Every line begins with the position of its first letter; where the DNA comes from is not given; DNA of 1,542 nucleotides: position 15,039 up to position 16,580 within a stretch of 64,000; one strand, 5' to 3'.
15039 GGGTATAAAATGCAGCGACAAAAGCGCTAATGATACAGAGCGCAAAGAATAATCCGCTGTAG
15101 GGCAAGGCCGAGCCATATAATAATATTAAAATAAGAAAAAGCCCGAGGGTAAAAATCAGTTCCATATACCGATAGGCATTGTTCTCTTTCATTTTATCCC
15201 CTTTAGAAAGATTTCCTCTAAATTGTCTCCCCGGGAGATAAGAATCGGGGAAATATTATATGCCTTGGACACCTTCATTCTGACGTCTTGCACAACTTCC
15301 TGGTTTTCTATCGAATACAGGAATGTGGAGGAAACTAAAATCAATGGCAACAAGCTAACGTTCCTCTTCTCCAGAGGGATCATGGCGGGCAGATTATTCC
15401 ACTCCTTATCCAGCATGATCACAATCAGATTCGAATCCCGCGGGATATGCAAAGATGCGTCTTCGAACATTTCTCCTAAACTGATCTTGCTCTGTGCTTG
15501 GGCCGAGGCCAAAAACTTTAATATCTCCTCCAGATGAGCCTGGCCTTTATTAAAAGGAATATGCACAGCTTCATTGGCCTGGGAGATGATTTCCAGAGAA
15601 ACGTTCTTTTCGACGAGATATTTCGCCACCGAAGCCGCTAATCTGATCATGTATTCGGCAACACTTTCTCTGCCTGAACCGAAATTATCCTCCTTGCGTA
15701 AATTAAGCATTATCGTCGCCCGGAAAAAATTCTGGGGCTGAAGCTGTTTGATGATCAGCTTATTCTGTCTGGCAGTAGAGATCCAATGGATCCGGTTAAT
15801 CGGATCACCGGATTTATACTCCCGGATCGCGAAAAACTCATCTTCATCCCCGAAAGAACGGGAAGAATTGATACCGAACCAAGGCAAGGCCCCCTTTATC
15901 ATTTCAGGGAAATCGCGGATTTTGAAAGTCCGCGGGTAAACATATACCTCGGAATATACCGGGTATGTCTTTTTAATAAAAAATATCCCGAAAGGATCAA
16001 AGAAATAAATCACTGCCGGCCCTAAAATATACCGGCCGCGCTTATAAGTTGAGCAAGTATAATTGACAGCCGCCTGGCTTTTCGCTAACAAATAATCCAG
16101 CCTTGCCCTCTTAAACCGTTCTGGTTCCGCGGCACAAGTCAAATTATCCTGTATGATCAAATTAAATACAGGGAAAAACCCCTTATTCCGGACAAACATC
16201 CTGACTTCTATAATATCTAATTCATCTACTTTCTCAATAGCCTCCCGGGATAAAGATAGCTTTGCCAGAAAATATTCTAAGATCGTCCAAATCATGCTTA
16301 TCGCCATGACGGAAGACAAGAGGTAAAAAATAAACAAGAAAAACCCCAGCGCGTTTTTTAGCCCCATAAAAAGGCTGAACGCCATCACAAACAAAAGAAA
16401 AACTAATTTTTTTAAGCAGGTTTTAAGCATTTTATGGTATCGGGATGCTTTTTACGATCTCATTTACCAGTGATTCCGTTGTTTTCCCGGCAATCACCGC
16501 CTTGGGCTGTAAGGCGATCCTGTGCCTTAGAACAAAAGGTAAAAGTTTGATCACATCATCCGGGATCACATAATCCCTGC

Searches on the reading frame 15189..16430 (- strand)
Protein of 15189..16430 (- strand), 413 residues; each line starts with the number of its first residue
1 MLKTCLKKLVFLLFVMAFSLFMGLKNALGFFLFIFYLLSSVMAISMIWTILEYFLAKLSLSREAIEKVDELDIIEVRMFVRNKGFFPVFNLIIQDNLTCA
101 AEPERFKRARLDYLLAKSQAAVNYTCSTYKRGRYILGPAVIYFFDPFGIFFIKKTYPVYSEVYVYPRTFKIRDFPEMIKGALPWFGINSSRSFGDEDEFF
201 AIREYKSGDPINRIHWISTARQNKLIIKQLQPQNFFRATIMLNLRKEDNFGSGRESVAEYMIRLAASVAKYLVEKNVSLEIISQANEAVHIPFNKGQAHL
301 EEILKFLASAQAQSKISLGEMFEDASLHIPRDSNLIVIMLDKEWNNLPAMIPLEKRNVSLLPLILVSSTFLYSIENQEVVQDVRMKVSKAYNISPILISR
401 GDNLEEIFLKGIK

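Call 32: search_protein_families(library=pfam, proteins=[window:15189-16430:-], max_evalue=0.00001)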
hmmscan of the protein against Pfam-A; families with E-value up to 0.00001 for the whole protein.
window:15189-16430:- (413 aa): 1 family
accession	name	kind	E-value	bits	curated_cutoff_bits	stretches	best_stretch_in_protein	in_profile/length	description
PF01882.25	DUF58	-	8.5e-16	58.2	23.4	1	202-317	2-119/216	Protein of unknown function DUF58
